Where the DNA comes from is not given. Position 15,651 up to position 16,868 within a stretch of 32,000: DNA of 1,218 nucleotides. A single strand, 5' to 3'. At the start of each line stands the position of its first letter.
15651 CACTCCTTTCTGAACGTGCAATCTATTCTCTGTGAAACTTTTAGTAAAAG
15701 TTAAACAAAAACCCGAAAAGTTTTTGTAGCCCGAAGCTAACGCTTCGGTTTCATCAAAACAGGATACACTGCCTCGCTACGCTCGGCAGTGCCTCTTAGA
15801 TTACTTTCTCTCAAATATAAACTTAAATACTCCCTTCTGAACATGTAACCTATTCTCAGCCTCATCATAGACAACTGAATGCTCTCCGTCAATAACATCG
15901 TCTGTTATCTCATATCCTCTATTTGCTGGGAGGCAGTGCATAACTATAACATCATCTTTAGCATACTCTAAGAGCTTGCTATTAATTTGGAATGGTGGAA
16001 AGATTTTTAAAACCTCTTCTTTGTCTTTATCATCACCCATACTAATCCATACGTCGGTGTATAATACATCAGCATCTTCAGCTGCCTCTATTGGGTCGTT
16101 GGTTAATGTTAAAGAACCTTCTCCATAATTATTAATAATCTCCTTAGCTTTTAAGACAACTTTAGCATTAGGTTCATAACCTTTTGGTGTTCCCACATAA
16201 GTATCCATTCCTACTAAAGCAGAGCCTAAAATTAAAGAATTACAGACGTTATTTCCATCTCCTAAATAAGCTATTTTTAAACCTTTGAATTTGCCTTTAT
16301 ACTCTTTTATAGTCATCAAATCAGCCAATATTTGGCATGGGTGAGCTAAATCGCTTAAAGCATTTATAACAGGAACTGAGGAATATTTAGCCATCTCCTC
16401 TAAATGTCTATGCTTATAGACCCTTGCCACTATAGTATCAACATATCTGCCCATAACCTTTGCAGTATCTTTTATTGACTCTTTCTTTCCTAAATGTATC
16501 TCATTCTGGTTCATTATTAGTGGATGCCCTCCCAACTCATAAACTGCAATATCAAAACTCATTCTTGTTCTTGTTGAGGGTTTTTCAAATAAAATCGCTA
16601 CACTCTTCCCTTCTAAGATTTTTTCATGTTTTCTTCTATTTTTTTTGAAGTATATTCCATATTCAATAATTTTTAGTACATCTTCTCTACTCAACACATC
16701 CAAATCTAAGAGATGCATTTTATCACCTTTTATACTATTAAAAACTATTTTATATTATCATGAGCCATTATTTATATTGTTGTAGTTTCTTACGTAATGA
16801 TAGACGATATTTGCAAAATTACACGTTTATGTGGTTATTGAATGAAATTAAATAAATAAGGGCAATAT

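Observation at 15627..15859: Duplicated argF 3' end with only synonymous differences, bracketing a 119-bp GC-rich hairpin cluster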

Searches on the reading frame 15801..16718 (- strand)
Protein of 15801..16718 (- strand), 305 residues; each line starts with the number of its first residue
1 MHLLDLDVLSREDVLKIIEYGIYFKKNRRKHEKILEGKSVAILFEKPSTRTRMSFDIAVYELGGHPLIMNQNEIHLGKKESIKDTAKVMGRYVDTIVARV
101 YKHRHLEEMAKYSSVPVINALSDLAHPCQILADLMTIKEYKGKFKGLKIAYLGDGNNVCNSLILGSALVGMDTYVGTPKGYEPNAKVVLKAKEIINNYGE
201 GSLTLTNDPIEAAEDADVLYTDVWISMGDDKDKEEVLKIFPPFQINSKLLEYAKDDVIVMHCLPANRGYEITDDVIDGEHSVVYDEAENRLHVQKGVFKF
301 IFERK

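Call 17: find_homologous_proteins(query=window:15801-16718:-, max_evalue=1e-80)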
Query window:15801-16718:- (305 aa): 5434 proteins with E <= 1e-80 among 8000 candidates; the best 120 are listed.
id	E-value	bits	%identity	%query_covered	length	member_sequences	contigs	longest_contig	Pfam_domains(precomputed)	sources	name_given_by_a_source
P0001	3.8e-200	681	100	100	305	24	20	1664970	PF00185.31,PF02729.27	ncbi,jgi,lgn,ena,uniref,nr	ncbi:TPA: ornithine carbamoyltransferase [Methanocaldococcus jannaschii]|uniref:Ornithine carbamoylt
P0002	9.2e-190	647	95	100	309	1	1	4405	PF00185.31,PF02729.27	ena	-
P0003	1.8e-189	646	95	100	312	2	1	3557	PF00185.31,PF02729.27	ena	-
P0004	4.5e-189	645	95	100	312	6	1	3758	PF00185.31,PF02729.27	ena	-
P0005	6.5e-189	645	95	100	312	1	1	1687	PF00185.31,PF02729.27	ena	-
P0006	3.4e-188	642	94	100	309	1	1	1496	PF00185.31,PF02729.27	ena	-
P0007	4.2e-185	632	92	100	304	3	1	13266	PF00185.31,PF02729.27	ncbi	ncbi:MAG: ornithine carbamoyltransferase [Methanocaldococcus sp.]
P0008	2.5e-165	567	100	83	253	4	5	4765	PF00185.31,PF02729.27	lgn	-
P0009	3.3e-164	563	83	99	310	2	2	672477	PF00185.31,PF02729.27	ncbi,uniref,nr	ncbi:ornithine carbamoyltransferase [Methanotorris formicicus]|uniref:Ornithine carbamoyltransferase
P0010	3.0e-148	511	73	99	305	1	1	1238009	PF00185.31,PF02729.27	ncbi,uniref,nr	ncbi:ornithine carbamoyltransferase [Methanocaldococcus villosus]|uniref:ornithine carbamoyltransfer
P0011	9.9e-144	496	71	100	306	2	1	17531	PF00185.31,PF02729.27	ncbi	ncbi:ornithine carbamoyltransferase [Methanocaldococcus sp.]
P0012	2.5e-143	495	72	100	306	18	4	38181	PF00185.31,PF02729.27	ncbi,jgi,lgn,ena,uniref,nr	ncbi:MAG TPA: ornithine carbamoyltransferase [Methanothermococcus okinawensis]|uniref:Ornithine carb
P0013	2.9e-141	488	71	100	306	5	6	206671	PF00185.31,PF02729.27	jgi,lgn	jgi:ornithine carbamoyltransferase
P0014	8.3e-141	487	73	100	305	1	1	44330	PF00185.31,PF02729.27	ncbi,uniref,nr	ncbi:ornithine carbamoyltransferase [Methanothermococcus sp.]|uniref:ornithine carbamoyltransferase 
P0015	8.8e-141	487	73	100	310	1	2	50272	PF00185.31,PF02729.27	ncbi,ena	-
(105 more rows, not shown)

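Call 20: list_cluster_members(proteins=[P0001, P0007, P0002, P0003])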
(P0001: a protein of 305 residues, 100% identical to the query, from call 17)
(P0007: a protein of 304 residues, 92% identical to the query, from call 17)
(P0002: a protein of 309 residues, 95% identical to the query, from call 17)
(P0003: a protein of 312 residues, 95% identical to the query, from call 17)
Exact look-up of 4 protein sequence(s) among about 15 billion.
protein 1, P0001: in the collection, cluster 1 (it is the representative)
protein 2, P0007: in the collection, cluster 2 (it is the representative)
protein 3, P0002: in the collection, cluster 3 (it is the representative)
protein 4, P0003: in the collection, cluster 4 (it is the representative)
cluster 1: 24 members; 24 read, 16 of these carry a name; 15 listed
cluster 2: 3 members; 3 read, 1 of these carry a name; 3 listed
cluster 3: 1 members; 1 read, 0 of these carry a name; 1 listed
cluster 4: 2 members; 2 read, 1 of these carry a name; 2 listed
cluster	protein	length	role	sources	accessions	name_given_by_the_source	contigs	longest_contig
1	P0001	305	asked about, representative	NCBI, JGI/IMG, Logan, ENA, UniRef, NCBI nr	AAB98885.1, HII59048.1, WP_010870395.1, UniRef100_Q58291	TPA: ornithine carbamoyltransferase [Methanocaldococcus jannaschii] | Ornithine carbamoyltransferase n=2 Tax=Methanocaldococcus jannaschii TaxID=2190 ... | ornithine carbamoyltransferase [Methanocaldococcus jannaschii]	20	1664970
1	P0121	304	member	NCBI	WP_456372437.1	ornithine carbamoyltransferase [Methanocaldococcus sp.]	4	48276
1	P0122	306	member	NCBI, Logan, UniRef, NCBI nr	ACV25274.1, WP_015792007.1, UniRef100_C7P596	ornithine carbamoyltransferase [Methanocaldococcus fervens] | Ornithine carbamoyltransferase n=1 Tax=Methanocaldococcus fervens (strain DSM 4213 / JCM ...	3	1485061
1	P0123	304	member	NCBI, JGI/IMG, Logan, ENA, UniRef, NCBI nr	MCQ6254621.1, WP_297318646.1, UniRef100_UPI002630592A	ornithine carbamoyltransferase [Methanocaldococcus sp.] | ornithine carbamoyltransferase n=1 Tax=Methanocaldococcus sp. TaxID=2152917 ...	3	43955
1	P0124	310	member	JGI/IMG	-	ornithine carbamoyltransferase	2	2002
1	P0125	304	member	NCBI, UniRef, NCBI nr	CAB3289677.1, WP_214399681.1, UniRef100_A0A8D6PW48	Ornithine carbamoyltransferase [Methanocaldococcus lauensis] | Ornithine carbamoyltransferase n=1 Tax=Methanocaldococcus lauensis TaxID=2546128 ...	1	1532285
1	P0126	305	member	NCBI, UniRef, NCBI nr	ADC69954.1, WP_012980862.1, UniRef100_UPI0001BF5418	ornithine carbamoyltransferase [Methanocaldococcus sp. FS406-22] | ornithine carbamoyltransferase n=1 Tax=Methanocaldococcus sp. (strain FS406-22) ...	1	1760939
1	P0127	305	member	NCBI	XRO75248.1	ornithine carbamoyltransferase [Methanocaldococcus sp. 28A]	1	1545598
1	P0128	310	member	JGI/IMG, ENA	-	ornithine carbamoyltransferase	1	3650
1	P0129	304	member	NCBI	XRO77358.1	ornithine carbamoyltransferase [Methanocaldococcus sp. 10A]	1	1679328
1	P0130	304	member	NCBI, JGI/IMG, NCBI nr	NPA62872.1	MAG: ornithine carbamoyltransferase [Methanococci archaeon] | ornithine carbamoyltransferase [Methanococci archaeon]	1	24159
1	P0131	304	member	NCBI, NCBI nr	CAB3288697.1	Ornithine carbamoyltransferase [Methanocaldococcus lauensis]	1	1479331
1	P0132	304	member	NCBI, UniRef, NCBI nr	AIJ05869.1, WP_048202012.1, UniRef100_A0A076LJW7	ornithine carbamoyltransferase [Methanocaldococcus bathoardescens] | Ornithine carbamoyltransferase n=1 Tax=Methanocaldococcus bathoardescens TaxID=1301915 ...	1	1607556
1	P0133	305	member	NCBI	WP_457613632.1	ornithine carbamoyltransferase [Methanocaldococcus sp.]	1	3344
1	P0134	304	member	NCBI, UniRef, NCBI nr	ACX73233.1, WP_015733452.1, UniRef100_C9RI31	ornithine carbamoyltransferase [Methanocaldococcus vulcanius M7] | Ornithine carbamoyltransferase n=1 Tax=Methanocaldococcus vulcanius (strain ATCC 700851 / ... | ornithine carbamoyltransferase [Methanocaldococcus vulcanius]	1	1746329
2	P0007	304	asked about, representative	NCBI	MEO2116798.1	MAG: ornithine carbamoyltransferase [Methanocaldococcus sp.]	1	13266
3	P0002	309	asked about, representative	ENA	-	-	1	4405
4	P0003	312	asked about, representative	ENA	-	-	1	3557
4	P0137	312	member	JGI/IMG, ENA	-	ornithine carbamoyltransferase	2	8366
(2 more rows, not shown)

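Call 22: find_encoding_contigs(protein=P0126, flank=4000, max_places=2)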
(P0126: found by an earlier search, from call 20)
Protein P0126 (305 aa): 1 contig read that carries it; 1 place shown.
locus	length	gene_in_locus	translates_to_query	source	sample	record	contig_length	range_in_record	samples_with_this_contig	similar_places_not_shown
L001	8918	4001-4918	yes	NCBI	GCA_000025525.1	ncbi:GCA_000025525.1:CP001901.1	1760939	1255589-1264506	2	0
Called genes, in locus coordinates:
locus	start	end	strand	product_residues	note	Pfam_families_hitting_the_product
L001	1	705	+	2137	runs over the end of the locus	PF03104:DNA_pol_B_exo1, PF13482:RNase_H_2, PF14528:LAGLIDADG_3, PF00136:DNA_pol_B, PF14890:Intein_splicing, PF14890:Intein_splicing, PF14528:LAGLIDADG_3, PF00136:DNA_pol_B, +1 more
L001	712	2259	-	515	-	PF03215:Rad17, PF05496:RuvB_N, PF05673:DUF815, PF00004:AAA, PF13173:AAA_14 (weak), PF13401:AAA_22 (faint), PF25361:AAA_lid_RFC1 (weak), PF21960:RCF1-5-like_lid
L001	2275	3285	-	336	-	PF18093:Trm5_N, PF25133:TYW2_N_2, PF02475:TRM5-TYW2_MTfase, PF05175:MTS (weak), PF06325:PrmA, PF09445:Methyltransf_15 (weak)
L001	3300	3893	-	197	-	PF05958:tRNA_U5-meth_tr, PF06325:PrmA, PF02475:TRM5-TYW2_MTfase, PF03602:Cons_hypoth95, PF05175:MTS, PF12847:Methyltransf_18, PF13847:Methyltransf_31, PF08241:Methyltransf_11, +6 more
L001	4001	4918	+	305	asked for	PF02729:OTCace_N, PF00185:OTCace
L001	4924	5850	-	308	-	PF07670:Gate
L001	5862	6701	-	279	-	PF00142:Fer4_NifH, PF01656:CbiA, PF02374:ArsA_ATPase, PF10609:ParA (weak), PF13614:AAA_31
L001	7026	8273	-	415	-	PF01497:Peripla_BP_2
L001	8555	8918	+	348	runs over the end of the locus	PF01032:FecCD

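Call 24: find_encoding_contigs(protein=P0122, flank=4000, max_places=2)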
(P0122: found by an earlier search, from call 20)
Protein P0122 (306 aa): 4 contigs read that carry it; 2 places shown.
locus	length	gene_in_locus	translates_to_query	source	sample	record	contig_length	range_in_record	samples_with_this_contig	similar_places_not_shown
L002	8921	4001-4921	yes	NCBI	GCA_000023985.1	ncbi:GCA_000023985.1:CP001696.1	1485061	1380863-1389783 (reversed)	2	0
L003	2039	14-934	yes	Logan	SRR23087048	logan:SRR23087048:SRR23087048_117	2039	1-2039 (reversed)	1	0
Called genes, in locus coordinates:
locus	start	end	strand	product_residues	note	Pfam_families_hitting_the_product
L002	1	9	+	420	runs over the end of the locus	PF01979:Amidohydro_1, PF07969:Amidohydro_3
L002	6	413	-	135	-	-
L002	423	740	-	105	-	-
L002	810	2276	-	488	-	PF03215:Rad17, PF05496:RuvB_N, PF05673:DUF815, PF01637:ATPase_2 (weak), PF01695:IstB_IS21 (weak), PF00004:AAA, PF13173:AAA_14 (weak), PF21960:RCF1-5-like_lid, +2 more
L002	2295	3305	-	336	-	PF18093:Trm5_N, PF25133:TYW2_N_2, PF02475:TRM5-TYW2_MTfase, PF05175:MTS (weak), PF06325:PrmA, PF09445:Methyltransf_15 (weak)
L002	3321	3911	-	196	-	PF01209:Ubie_methyltran, PF05958:tRNA_U5-meth_tr, PF03602:Cons_hypoth95, PF10294:Methyltransf_16, PF02475:TRM5-TYW2_MTfase, PF05175:MTS, PF06325:PrmA, PF12847:Methyltransf_18, +9 more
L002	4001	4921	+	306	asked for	PF02729:OTCace_N, PF00185:OTCace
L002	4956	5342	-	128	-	PF11611:DUF4352 (weak)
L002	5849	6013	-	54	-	-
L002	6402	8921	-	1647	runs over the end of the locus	PF03104:DNA_pol_B_exo1, PF13482:RNase_H_2, PF00136:DNA_pol_B, PF14890:Intein_splicing, PF00136:DNA_pol_B (weak), PF14890:Intein_splicing, PF14528:LAGLIDADG_3, PF00136:DNA_pol_B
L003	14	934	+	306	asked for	PF02729:OTCace_N, PF00185:OTCace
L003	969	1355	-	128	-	PF11611:DUF4352 (weak)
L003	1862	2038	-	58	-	?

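Call 25: find_encoding_contigs(protein=P0134, flank=4000, max_places=2)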
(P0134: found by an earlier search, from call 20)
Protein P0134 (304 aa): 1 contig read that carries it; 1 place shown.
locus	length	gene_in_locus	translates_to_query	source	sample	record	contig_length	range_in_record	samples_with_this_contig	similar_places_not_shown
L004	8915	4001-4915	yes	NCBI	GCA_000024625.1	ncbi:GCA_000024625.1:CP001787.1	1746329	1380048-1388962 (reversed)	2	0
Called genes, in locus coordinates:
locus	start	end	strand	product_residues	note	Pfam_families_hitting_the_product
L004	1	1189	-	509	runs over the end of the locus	PF03215:Rad17, PF05496:RuvB_N, PF05673:DUF815, PF01695:IstB_IS21 (faint), PF00004:AAA, PF13173:AAA_14 (weak), PF21960:RCF1-5-like_lid, PF25361:AAA_lid_RFC1 (weak), +2 more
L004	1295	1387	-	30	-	-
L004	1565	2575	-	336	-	PF18093:Trm5_N, PF25133:TYW2_N_2, PF02475:TRM5-TYW2_MTfase, PF03602:Cons_hypoth95 (weak), PF05175:MTS (weak), PF06325:PrmA, PF09445:Methyltransf_15 (weak)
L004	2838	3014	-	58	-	-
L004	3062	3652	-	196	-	PF06325:PrmA, PF05958:tRNA_U5-meth_tr, PF03602:Cons_hypoth95, PF02475:TRM5-TYW2_MTfase, PF05175:MTS, PF10294:Methyltransf_16, PF12847:Methyltransf_18, PF13847:Methyltransf_31, +7 more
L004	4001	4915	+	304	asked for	PF02729:OTCace_N, PF00185:OTCace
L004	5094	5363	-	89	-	PF26438:DUF8108_N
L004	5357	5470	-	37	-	-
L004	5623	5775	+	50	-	-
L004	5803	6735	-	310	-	PF02540:NAD_synthase, PF02568:ThiI (weak), PF00764:Arginosuc_synth (faint), PF03054:tRNA_Me_trans (faint), PF06508:QueC (faint), PF00958:GMP_synt_C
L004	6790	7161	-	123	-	PF01893:UPF0058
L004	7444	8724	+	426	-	PF01977:UbiD, PF20696:UbiD_C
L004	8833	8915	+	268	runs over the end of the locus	PF01261:AP_endonuc_2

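Call 26: find_encoding_contigs(protein=P0132, flank=4000, max_places=2)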
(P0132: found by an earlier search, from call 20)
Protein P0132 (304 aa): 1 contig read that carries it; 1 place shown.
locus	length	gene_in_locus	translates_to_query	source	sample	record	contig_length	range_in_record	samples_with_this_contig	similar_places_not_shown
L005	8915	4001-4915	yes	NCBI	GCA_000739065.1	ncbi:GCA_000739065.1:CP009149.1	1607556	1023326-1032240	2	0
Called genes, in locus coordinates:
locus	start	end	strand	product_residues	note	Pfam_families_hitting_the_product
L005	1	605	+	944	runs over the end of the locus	PF03104:DNA_pol_B_exo1, PF10108:DNA_pol_B_exo2 (weak), PF13482:RNase_H_2, PF00136:DNA_pol_B, PF14890:Intein_splicing, PF00136:DNA_pol_B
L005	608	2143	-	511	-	PF03215:Rad17, PF05496:RuvB_N, PF05673:DUF815, PF00004:AAA, PF13173:AAA_14 (weak), PF13401:AAA_22 (faint), PF21960:RCF1-5-like_lid, PF25361:AAA_lid_RFC1 (weak)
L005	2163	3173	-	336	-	PF18093:Trm5_N, PF25133:TYW2_N_2, PF02475:TRM5-TYW2_MTfase, PF03602:Cons_hypoth95 (weak), PF05175:MTS (weak), PF06325:PrmA, PF09445:Methyltransf_15 (weak)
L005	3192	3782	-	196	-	PF05958:tRNA_U5-meth_tr, PF03602:Cons_hypoth95, PF02475:TRM5-TYW2_MTfase, PF05175:MTS, PF10294:Methyltransf_16, PF06325:PrmA, PF12847:Methyltransf_18, PF13847:Methyltransf_31, +9 more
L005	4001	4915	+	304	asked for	PF02729:OTCace_N, PF00185:OTCace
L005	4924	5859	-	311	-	PF07670:Gate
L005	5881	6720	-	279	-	PF00142:Fer4_NifH, PF01656:CbiA, PF02374:ArsA_ATPase, PF10609:ParA (weak), PF13614:AAA_31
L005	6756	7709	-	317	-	PF07670:Gate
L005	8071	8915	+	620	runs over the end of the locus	PF04422:FrhB_FdhB_N, PF04432:FrhB_FdhB_C, PF03460:NIR_SIR_ferr, PF01077:NIR_SIR, PF25160:LdpA_Fe-S-bd, PF00037:Fer4 (weak), PF12837:Fer4_6 (weak), PF13237:Fer4_10, +6 more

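Call 49: find_encoding_contigs(protein=P0125, flank=6000, max_places=2)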
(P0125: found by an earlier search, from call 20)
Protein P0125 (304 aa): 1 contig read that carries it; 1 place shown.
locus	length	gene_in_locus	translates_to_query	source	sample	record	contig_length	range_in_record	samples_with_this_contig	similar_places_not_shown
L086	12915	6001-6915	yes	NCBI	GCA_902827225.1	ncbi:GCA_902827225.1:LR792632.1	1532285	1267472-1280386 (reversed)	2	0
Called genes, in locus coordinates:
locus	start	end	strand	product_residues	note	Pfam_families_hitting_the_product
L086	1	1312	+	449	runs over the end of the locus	PF00224:PK, PF02887:PK_C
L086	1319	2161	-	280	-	PF00459:Inositol_P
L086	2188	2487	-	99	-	PF03083:MtN3_slv, PF04193:PQ-loop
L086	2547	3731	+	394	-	PF07549:Sec_GG (weak), PF21760:SecD_1st (weak), PF22599:SecDF_P1_head (weak), PF02355:SecD_SecF_C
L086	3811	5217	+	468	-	PF01368:DHH, PF02272:DHHA1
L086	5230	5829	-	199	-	PF05958:tRNA_U5-meth_tr, PF06325:PrmA, PF03602:Cons_hypoth95, PF10294:Methyltransf_16, PF02475:TRM5-TYW2_MTfase, PF05175:MTS, PF00398:RrnaAD, PF12847:Methyltransf_18, +8 more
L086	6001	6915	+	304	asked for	PF02729:OTCace_N, PF00185:OTCace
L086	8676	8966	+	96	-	PF01883:FeS_assembly_P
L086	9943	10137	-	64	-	-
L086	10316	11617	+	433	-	PF04055:Radical_SAM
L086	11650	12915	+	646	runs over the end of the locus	PF13538:UvrD_C_2 (faint), PF00580:UvrD-helicase (weak), PF13086:AAA_11, PF13245:AAA_19, PF13604:AAA_30, PF01443:Viral_helicase1 (faint), PF13087:AAA_12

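Call 50: find_encoding_contigs(protein=P0130, flank=10000, max_places=3)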
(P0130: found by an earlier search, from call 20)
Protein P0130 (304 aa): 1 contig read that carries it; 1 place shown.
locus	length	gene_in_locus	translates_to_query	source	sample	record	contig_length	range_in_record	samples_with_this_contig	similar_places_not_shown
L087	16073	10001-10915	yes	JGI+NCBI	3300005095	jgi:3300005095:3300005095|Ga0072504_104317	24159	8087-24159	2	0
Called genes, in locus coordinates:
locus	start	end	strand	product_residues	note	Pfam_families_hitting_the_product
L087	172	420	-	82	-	-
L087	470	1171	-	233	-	PF03673:UPF0128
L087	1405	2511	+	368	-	PF00009:GTP_EFTU (faint), PF00350:Dynamin_N (faint), PF03193:RsgA_GTPase, PF16897:MMR_HSR1_Xtn (faint), PF01926:MMR_HSR1, PF02421:FeoB_N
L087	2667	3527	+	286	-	PF13793:Pribosyltran_N, PF14681:UPRTase (faint), PF00156:Pribosyltran, PF14572:Pribosyl_synth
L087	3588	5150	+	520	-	PF18490:tRNA_bind_4, PF00587:tRNA-synt_2b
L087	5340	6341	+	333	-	PF04055:Radical_SAM, PF16199:Radical_SAM_C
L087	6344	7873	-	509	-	PF03215:Rad17, PF05496:RuvB_N, PF05673:DUF815, PF01637:ATPase_2 (weak), PF01695:IstB_IS21 (weak), PF00004:AAA, PF13173:AAA_14 (weak), PF21960:RCF1-5-like_lid, +2 more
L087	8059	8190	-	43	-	-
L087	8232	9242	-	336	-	PF18093:Trm5_N, PF25133:TYW2_N_2, PF02475:TRM5-TYW2_MTfase, PF05175:MTS (weak), PF06325:PrmA, PF09445:Methyltransf_15 (weak)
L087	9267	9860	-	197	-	PF06325:PrmA, PF05958:tRNA_U5-meth_tr, PF02475:TRM5-TYW2_MTfase, PF05175:MTS, PF12847:Methyltransf_18, PF13847:Methyltransf_31, PF08241:Methyltransf_11, PF13649:Methyltransf_25, +9 more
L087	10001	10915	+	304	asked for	PF02729:OTCace_N, PF00185:OTCace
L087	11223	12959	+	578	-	PF01170:UPF0020 (faint), PF02384:N6_Mtase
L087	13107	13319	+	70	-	-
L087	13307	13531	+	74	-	PF10049:DUF2283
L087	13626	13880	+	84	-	-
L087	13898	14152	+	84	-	PF03683:UPF0175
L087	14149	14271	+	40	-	PF11848:DUF3368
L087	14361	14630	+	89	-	PF11848:DUF3368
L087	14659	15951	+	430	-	PF01420:Methylase_S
